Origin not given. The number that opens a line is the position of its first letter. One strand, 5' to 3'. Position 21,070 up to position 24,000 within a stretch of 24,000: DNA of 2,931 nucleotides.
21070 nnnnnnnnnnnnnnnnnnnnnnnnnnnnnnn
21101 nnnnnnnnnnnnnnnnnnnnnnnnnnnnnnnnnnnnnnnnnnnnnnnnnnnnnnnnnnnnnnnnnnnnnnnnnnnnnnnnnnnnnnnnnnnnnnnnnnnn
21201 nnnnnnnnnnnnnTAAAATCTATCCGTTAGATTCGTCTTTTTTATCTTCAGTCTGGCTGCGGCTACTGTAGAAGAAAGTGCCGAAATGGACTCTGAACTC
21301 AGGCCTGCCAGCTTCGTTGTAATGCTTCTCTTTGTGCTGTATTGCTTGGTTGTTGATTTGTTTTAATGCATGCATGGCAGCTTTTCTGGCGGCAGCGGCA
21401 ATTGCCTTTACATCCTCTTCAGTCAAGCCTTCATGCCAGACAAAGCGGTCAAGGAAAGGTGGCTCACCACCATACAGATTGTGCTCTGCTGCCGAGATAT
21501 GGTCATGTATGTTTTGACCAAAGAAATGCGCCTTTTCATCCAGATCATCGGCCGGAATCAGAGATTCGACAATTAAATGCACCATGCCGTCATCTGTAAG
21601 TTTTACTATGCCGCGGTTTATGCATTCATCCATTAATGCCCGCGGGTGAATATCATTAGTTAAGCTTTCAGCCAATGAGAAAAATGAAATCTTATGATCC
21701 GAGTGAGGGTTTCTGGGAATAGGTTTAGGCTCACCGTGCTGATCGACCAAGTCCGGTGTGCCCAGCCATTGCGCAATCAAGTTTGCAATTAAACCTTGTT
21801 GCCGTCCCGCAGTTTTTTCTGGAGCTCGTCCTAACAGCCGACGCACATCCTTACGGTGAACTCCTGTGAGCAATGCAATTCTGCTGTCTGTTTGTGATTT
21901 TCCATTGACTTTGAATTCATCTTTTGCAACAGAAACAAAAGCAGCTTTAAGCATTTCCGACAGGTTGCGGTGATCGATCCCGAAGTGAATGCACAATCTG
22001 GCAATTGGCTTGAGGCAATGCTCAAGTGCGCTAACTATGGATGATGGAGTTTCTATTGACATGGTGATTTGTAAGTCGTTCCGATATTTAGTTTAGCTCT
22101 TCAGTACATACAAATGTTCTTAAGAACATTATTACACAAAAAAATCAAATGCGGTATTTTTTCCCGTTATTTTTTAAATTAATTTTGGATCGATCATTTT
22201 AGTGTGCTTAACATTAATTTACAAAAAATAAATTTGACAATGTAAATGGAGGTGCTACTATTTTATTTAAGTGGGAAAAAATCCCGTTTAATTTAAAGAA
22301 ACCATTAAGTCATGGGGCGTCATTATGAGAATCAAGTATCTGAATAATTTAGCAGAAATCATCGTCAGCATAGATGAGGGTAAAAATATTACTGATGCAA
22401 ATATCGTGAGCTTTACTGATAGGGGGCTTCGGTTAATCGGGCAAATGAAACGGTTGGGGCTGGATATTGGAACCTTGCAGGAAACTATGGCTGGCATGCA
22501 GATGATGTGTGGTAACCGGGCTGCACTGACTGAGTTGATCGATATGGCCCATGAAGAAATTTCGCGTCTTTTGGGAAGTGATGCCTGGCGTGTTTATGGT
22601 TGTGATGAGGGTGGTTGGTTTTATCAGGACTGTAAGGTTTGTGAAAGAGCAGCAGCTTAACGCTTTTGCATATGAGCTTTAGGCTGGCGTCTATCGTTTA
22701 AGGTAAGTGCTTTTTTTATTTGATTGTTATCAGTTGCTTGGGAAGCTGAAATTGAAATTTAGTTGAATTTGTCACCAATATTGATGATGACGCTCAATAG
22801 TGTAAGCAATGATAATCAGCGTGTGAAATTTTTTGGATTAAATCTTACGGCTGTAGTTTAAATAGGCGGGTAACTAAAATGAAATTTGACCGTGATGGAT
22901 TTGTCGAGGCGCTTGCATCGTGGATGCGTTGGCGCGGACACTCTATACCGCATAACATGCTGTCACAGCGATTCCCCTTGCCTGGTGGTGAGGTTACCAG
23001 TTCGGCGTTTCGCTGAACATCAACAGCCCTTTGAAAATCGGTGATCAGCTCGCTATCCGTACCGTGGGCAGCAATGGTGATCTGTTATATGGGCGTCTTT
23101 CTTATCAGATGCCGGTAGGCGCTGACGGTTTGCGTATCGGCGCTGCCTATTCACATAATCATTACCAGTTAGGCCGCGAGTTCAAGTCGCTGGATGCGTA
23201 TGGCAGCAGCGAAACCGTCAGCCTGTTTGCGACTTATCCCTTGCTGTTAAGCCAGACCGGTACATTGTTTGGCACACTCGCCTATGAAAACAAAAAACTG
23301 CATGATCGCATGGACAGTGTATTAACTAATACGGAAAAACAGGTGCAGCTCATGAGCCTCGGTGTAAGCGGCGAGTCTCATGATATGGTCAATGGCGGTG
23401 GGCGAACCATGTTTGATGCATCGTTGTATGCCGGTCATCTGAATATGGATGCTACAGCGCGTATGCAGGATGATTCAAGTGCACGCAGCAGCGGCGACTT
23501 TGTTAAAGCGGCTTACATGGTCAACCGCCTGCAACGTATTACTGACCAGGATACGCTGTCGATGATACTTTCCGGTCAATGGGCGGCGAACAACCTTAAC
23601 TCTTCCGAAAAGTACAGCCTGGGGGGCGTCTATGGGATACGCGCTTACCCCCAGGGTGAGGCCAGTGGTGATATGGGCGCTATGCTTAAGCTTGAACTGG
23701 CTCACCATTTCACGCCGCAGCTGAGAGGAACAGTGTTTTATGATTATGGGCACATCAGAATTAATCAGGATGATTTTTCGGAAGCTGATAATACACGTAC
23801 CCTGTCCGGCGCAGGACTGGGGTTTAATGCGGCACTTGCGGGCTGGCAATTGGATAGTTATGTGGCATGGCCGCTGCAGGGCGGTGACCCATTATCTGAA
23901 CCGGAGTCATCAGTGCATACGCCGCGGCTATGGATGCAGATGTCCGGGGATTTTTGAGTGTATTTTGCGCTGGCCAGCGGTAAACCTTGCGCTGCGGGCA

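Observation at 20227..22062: Operon pairing a cytoplasmic HTH-like protein with an exported, anchorless FecR-domain repeat protein: candidate uncharacterised envelope module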

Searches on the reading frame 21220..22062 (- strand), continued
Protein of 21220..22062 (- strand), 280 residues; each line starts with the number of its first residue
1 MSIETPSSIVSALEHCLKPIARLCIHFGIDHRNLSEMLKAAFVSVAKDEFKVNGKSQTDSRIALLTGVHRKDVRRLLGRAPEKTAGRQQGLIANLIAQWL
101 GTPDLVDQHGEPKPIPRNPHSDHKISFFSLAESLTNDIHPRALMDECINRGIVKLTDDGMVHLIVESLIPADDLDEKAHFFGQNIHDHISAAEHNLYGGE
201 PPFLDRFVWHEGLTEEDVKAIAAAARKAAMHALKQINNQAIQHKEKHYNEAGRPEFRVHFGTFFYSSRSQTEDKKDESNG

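Call 29: search_protein_families(library=pfam, proteins=[L003:272-1402:-, L003:1357-2652:-, L003:2715-3107:-, L003:3203-3526:-, L003:4206-5459:-, L003:8047-8700:+, L001:4635-5507:-, L002:2781-4280:+, L002:4282-5688:+], max_evalue=0.01)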
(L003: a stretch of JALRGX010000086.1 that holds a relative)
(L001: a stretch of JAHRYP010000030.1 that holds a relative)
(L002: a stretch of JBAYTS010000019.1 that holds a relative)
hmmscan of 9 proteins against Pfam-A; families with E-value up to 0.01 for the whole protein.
L003:272-1402:- (376 aa): 4 families
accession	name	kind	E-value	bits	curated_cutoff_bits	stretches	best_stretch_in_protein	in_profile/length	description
PF16576.10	HlyD_D23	-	8.7e-35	120.4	30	1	77-294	20-214/214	Barrel-sandwich domain of CusB or HlyD membrane-fusion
PF13437.12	HlyD_3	-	1e-16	62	22.2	1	195-284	1-96/106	HlyD family secretion protein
PF13533.13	Biotin_lipoyl_2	-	4.5e-09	36.3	29.8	1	79-107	3-31/32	Biotin-lipoyl like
PF00364.28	Biotin_lipoyl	-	2.1e-05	24.7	22.1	1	78-107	44-73/73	Biotin-requiring enzyme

L003:1357-2652:- (431 aa): 1 family
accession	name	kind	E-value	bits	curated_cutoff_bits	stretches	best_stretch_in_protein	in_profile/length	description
PF02321.23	OEP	-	7.5e-30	104.6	22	2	57-237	1-187/187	Outer membrane efflux protein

L003:2715-3107:- (130 aa): 0 families

L003:3203-3526:- (107 aa): 2 families
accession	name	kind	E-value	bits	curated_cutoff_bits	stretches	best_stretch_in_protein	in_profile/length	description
PF01176.25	eIF-1a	-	2.9e-22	78.5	30.2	1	28-91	1-64/64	Translation initiation factor 1A / IF-1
PF23038.1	KOW6_SPT51-2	-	0.0054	16.6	27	1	30-55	17-45/51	Transcription elongation factor SPT5 homolog 1/2, KOW6 domain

L003:4206-5459:- (417 aa): 1 family
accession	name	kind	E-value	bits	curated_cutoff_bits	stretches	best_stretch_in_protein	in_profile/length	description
PF03865.19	ShlB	-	4.5e-31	108.9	22.7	1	67-375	1-310/311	Haemolysin secretion/activation protein ShlB/FhaC/HecB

L003:8047-8700:+ (217 aa): 1 family
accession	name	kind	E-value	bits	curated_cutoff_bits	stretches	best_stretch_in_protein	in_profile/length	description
PF12762.13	DDE_Tnp_IS1595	-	8.8e-30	104.2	27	1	64-200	3-153/153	ISXO2-like transposase domain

L001:4635-5507:- (290 aa): 2 families
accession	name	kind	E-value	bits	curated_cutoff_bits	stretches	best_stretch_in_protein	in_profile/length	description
PF03865.19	ShlB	-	2.8e-19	70.2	22.7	1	5-248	72-310/311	Haemolysin secretion/activation protein ShlB/FhaC/HecB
PF01103.29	Omp85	-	0.00058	19.9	24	1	132-251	155-295/325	Omp85 superfamily domain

L002:2781-4280:+ (499 aa): 1 family
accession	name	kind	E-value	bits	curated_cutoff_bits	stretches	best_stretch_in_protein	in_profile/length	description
PF00148.24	Oxidored_nitro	-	2.1e-108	363.2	28.6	1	45-444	1-398/399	Nitrogenase component 1 type Oxidoreductase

L002:4282-5688:+ (468 aa): 1 family
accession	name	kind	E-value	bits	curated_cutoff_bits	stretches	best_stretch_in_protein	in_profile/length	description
PF00148.24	Oxidored_nitro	-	2.4e-119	399.2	28.6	1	19-425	1-398/399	Nitrogenase component 1 type Oxidoreductase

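Call 31: predict_structure(alignment_id=A1)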
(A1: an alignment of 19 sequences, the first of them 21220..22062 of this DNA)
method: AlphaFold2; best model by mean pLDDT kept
length: 280 residues; sequences in the alignment: 19
mean_pLDDT: 75.2   pTM: 0.48
mean pLDDT of the five models: 75.2, 71.9, 70.2, 69.6, 67.0
residues with pLDDT >= 90: 51; 70-90: 143; 50-70: 64; < 50: 22
segments of 3 or more residues with pLDDT < 50: 79-84, 271-280
pLDDT, mean of each block of 10 residues (from residue 1): 71 80 83 91 89 86 92 78 54 80 84 90 87 86 87 90 71 59 70 71 56 71 73 75 74 59 55 44
secondary structure, 60 per line:
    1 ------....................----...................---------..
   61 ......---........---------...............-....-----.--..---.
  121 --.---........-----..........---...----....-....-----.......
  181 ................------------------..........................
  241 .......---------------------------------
elements in order: H7-26 H31-49 H59-66 H70-77 H87-101 H127-134 H140-149 E153-155 E160-163 H165-168 H174-196 H215-247

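Call 38: fold_search(model_id=the predicted structure, library=pdb)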
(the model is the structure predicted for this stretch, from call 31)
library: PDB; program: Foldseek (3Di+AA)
matches with E <= 10: 444; with E <= 0.001: 0
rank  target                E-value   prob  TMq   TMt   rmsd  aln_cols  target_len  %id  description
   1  7b5y_D                1.6e-01  0.54  0.19  0.25  20.2       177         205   10  S. agalactiae BusR in complex with its busAB-promotor DNA (released 2021-08-11)
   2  7wup_A                2.3e-01  0.10  0.14  0.10  16.9       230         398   12  The crystal structure of ApiI (released 2023-02-15)
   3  7y3h                  4.3e-01  0.09  0.15  0.11  18.5       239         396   13  Crystal Structure of Diels-Alderase ApiI in complex with SAM and product (released 2023-06-14)
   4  7b5t_D                5.4e-01  0.35  0.20  0.26   8.0       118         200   13  S. agalactiae BusR transcription factor (released 2021-08-11)
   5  7oz3_A                5.8e-01  0.38  0.21  0.27   8.5       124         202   15  S. agalactiae BusR in complex with its busA-promotor DNA (released 2021-08-11)
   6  2qww_H                6.4e-01  0.10  0.13  0.20  18.2       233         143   10  Crystal structure of multiple antibiotic-resistance repressor (MarR) (YP_013417.1) from Listeria monocytogenes 4b F236 (released 2007-08-21)
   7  7zwd_M                6.4e-01  0.10  0.14  0.15  16.0       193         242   13  Structure of SNAPc containing Pol II pre-initiation complex bound to U5 snRNA promoter (CC) (released 2022-11-30)
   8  8eju_A                7.6e-01  0.15  0.17  0.18  17.3       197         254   15  The crystal structure of Pseudomonas putida PcaR (released 2024-03-20)
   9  7phe_A                7.6e-01  0.11  0.18  0.16  11.8       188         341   14  Chimeric carminomycin-4-O-methyltransferase (DnrK) with regions from 10-hydroxylase RdmB and 10-decarboxylase TamK (released 2022-09-07)
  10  9lac_A                8.1e-01  0.12  0.18  0.16  11.3       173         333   14  Comparative analysis of functions and catalytic mechanisms of methyltransferases involved in anthracycline biosynthesi (released 2026-01-07)
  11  3cdl_B                8.1e-01  0.11  0.15  0.19  17.3       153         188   14  Crystal structure of a TetR family transcriptional regulator from Pseudomonas syringae pv. tomato str. DC3000 (released 2008-03-18)
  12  3by6_D                8.6e-01  0.28  0.22  0.42  10.4       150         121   12  Crystal structure of a transcriptional regulator from Oenococcus oeni (released 2008-02-19)
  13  5iy7_M                8.6e-01  0.21  0.15  0.14  14.0       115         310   14  Human holo-PIC in the open state (released 2016-05-18)
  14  4l9t_A                8.6e-01  0.11  0.15  0.25  20.5       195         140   13  Crystal structure of MepR F27L mutant from multidrug resistant S. aureus clinical isolate (released 2013-09-11)
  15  5eeg_B                8.6e-01  0.11  0.18  0.16  11.9       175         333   14  Crystal structure of carminomycin-4-O-methyltransferase DnrK in complex with tetrazole-SAH (released 2015-12-23)
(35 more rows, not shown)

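Call 41: search_protein_families(library=ncbifam, proteins=[L059:6801-8051:+, L044:6806-8074:+, L044:8077-8850:+, L011:8143-9024:-, L017:8557-9840:+, L080:8777-9967:+, L080:6837-8663:+, L059:5923-6804:+], max_evalue=0.01)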
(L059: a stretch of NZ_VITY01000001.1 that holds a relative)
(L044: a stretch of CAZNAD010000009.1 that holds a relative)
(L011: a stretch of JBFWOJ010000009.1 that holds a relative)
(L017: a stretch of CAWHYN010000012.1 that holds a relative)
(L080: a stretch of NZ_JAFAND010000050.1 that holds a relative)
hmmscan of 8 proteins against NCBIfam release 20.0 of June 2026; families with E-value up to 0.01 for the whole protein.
L059:6801-8051:+ (417 aa): 0 families

L044:6806-8074:+ (423 aa): 0 families

L044:8077-8850:+ (257 aa): 0 families

L011:8143-9024:- (293 aa): 0 families

L017:8557-9840:+ (427 aa): 7 families
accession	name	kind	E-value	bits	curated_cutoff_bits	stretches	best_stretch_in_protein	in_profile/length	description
TIGR02917.1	PEP_TPR_lipo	equivalog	9.8e-09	33.6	312.2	1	20-108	341-429/899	XrtA/PEP-CTERM system TPR-repeat protein PrsT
NF040959.1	MamA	equivalog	4.5e-07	29.5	200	1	15-104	44-133/204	magnetosome protein MamA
NF047507.1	TPR_BatC_Lepto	exception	0.00022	20.8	175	1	40-120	56-140/214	TPR repeat-containing protein BatC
TIGR02521.1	type_IV_pilW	equivalog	0.00035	20.2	154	1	44-107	33-96/234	type IV pilus biogenesis/stability protein PilW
NF008520.0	PRK11447.1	equivalog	0.0014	16.5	858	1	40-107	266-334/1157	cellulose synthase complex outer membrane protein BcsC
NF033758.1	gliding_GltE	equivalog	0.0019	17.2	225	1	50-118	264-332/411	adventurous gliding motility TPR repeat lipoprotein GltE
NF052415.1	T3SS_chap_SctY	equivalog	0.0055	17.2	70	0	47-97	11-61/106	type III secretion apparatus assembly chaperone SctY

L080:8777-9967:+ (396 aa): 4 families
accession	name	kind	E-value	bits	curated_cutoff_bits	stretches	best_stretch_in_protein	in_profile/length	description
TIGR02917.1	PEP_TPR_lipo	equivalog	4.2e-07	28.2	312.2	1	4-83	352-431/899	XrtA/PEP-CTERM system TPR-repeat protein PrsT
NF033920.0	C39_PA2778_fam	equivalog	0.00023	20.7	150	1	20-79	195-254/255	PA2778 family cysteine peptidase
TIGR02521.1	type_IV_pilW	equivalog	0.0012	18.5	154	1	21-80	37-96/234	type IV pilus biogenesis/stability protein PilW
NF052415.1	T3SS_chap_SctY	equivalog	0.0022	18.5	70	1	4-76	29-104/106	type III secretion apparatus assembly chaperone SctY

L080:6837-8663:+ (609 aa): 0 families

L059:5923-6804:+ (293 aa): 0 families

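Call 42: search_solved_structures(query=A1, max_evalue=10)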
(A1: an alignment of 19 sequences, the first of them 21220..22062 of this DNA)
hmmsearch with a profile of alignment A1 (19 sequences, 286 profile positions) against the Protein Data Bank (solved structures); distinct sequences matched with E-value up to 10: 3.
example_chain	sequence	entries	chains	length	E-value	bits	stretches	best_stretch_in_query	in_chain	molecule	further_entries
3q15_A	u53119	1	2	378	0.41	12.9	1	179-250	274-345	Response regulator aspartate phosphatase H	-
4ghj_A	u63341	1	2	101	0.58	12.4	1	184-239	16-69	Probable transcriptional regulator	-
5hk1_A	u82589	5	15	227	1.2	11.4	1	97-156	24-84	Sigma non-opioid intracellular receptor 1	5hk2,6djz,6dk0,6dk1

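Call 52: search_protein_families(library=pfam, proteins=[L011:8143-9024:-, L044:8077-8850:+, L012:2929-3750:-, L021:10318-11163:-, L079:4680-5456:-, L035:4641-5438:-, L051:8203-9039:+], max_evalue=5)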
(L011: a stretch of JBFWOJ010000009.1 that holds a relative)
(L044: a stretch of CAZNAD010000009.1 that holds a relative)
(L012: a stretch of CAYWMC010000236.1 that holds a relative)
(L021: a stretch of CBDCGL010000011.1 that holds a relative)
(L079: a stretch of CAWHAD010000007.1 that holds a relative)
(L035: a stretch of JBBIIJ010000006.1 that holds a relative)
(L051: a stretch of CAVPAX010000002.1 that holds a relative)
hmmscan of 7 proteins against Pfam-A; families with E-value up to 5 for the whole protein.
L011:8143-9024:- (293 aa): 0 families

L044:8077-8850:+ (257 aa): 0 families

L012:2929-3750:- (273 aa): 1 family
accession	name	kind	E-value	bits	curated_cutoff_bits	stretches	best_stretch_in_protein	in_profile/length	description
PF13557.12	Phenol_MetA_deg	-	2.4e-09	38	22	1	68-273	34-242/242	Putative MetA-pathway of phenol degradation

L021:10318-11163:- (281 aa): 3 families
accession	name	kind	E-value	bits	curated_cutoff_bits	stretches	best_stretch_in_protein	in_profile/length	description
PF13557.12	Phenol_MetA_deg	-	5.7e-10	40.1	22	1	81-277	43-242/242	Putative MetA-pathway of phenol degradation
PF10677.15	DUF2490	-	0.078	13.1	29.8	1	202-243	37-77/186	Protein of unknown function (DUF2490)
PF03349.22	Toluene_X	-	0.095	11.6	29.7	1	194-239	351-396/421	Outer membrane protein transport protein (OMPP1/FadL/TodX)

L079:4680-5456:- (258 aa): 0 families

L035:4641-5438:- (265 aa): 0 families

L051:8203-9039:+ (278 aa): 1 family
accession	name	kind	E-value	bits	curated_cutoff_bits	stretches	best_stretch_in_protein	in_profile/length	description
PF13557.12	Phenol_MetA_deg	-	3.5e-08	34.2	22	1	61-219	19-175/242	Putative MetA-pathway of phenol degradation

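Call 58: search_protein_families(library=pfam, alignment_id=A1, max_evalue=5)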
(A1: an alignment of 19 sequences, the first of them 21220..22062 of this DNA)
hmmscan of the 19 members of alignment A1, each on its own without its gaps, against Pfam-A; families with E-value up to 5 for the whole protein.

A. member 1, window:21220-22062:- (280 aa): 1 family
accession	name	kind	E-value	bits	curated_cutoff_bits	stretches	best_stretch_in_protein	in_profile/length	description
PF20112.4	DUF6502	-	1.3e-29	103.3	27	1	11-267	6-261/268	Family of unknown function (DUF6502)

B. families by the number of members that match (of 19 scanned): 11 families
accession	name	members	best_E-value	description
PF20112.4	DUF6502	19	6.9e-39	Family of unknown function (DUF6502)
PF13223.11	DUF4031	2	0.053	Protein of unknown function (DUF4031)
PF18274.6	V_ATPase_prox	2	0.07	Vacuolar ATPase Subunit I N-terminal proximal lobe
PF17918.6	TetR_C_15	1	0.0019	Tetracyclin repressor-like, C-terminal domain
PF06527.16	TniQ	1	0.023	TniQ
PF19121.6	DUF5805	1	0.13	Family of unknown function (DUF5805)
PF04077.17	DsrH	1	0.22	DsrH like protein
PF12379.13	bCoV_NSP3_N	1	0.28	Betacoronavirus replicase NSP3, N-terminal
PF11101.13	DUF2884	1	0.31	Protein of unknown function (DUF2884)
PF03827.18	Orexin_rec2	1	1.2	Orexin receptor type 2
PF24429.1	CSLinker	1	1.4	CSLinker motif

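Call 76: search_solved_structures(query=L059:6801-8051:+, max_evalue=1)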
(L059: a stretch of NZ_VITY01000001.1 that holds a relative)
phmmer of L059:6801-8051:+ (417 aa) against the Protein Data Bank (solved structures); distinct sequences matched with E-value up to 1: 5.
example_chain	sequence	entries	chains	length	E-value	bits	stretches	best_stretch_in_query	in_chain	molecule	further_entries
9ot9_A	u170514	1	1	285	0.15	14.5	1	311-361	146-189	Galectin-3,FN3con-7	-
9n7g_A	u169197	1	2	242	0.3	13.5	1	284-357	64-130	Protein S100-A7 FN3 chimera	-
9nqo_A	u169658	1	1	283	0.31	13.5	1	311-357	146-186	Galectin-3,Galectin-3,Galectin-3 in complex FN3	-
9nox_B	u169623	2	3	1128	0.59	12.5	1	305-358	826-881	miniGs/gust25 | Taste receptor type 1 member 3,Guanine nucleotide-binding protein G(s) subunit alpha isofo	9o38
9ot8_A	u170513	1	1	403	0.84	12.1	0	286-361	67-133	FN3con-9 - FN3con-41 fusion,Galectin-3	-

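Call 95: search_protein_representatives(alignment_id=A1)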
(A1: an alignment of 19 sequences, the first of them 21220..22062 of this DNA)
Query: 19 sequences, 286 profile positions. Proteins with E-value up to 0.001 (for the whole library): 5048; up to 1e-10: 3705; up to 1e-30: 1117. The best 150 are listed.
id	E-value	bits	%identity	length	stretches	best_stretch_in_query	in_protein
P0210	1.1e-121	421.7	-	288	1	7-277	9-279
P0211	4.5e-121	419.7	-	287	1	6-283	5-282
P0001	1.7e-118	411.3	-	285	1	8-281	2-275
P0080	9.9e-115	398.9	-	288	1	4-283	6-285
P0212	1.8e-111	388.2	-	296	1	9-275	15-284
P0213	2.1e-110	384.7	-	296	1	7-276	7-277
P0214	1.4e-109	382.0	-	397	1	9-279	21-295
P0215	1.4e-108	378.7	-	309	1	5-280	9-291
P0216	1.5e-105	368.8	-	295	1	8-280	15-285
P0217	2.4e-104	364.8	-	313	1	4-278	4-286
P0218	4.6e-103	360.6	-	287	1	9-280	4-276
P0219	9.3e-103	359.6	-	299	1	7-276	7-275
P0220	2.2e-102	358.4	-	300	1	8-279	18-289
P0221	1.1e-101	356.1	-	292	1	7-279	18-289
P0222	2.9e-101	354.7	-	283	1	8-283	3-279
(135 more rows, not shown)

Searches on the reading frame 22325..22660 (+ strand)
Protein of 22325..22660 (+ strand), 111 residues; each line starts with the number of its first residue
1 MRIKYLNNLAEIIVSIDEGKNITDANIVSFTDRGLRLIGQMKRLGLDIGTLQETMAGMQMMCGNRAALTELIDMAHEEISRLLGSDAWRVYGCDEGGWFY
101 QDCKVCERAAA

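Call 3: search_protein_families(library=pfam, proteins=[window:22325-22660:+], max_evalue=0.1)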
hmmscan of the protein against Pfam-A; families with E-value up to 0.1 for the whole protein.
window:22325-22660:+ (111 aa): 0 families

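Call 4: search_protein_families(library=ncbifam, proteins=[window:22325-22660:+], max_evalue=0.1)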
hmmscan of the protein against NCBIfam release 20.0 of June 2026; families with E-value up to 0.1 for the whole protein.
window:22325-22660:+ (111 aa): 2 families
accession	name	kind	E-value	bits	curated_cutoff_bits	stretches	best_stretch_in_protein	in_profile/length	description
NF047603.1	SerpalmtaseAlphaP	equivalog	0.02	13.6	670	1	14-87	140-213/399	serine palmitoyltransferase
NF047599.1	SerpalmtaseBetaP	equivalog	0.065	11.9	500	1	14-87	138-212/394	serine palmitoyltransferase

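Call 52: search_protein_families(library=pfam, proteins=[window:22325-22660:+], max_evalue=5)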
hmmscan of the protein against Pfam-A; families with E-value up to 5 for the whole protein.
window:22325-22660:+ (111 aa): 1 family
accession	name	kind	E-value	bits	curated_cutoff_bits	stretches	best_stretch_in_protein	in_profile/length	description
PF10895.14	DUF2715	-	0.17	12.2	22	1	10-72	3-63/152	Domain of unknown function (DUF2715)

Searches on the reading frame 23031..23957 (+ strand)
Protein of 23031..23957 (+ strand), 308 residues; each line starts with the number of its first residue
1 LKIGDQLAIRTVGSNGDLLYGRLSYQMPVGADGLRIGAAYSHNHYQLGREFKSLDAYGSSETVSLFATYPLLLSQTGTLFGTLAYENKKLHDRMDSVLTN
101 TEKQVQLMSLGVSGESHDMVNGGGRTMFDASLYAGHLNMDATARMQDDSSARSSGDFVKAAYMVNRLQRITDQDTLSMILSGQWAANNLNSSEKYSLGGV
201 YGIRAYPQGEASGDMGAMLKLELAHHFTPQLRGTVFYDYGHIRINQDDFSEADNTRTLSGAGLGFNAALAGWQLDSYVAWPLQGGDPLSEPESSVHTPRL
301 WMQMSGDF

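Call 3: search_protein_families(library=pfam, proteins=[window:23031-23957:+], max_evalue=0.1)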
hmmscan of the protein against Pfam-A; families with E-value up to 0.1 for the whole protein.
window:23031-23957:+ (308 aa): 1 family
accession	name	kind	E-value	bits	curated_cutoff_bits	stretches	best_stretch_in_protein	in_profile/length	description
PF03865.19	ShlB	-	1.3e-19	71.2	22.7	1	23-266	72-310/311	Haemolysin secretion/activation protein ShlB/FhaC/HecB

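Call 4: search_protein_families(library=ncbifam, proteins=[window:23031-23957:+], max_evalue=0.1)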
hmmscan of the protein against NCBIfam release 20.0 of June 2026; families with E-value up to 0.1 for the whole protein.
window:23031-23957:+ (308 aa): 0 families
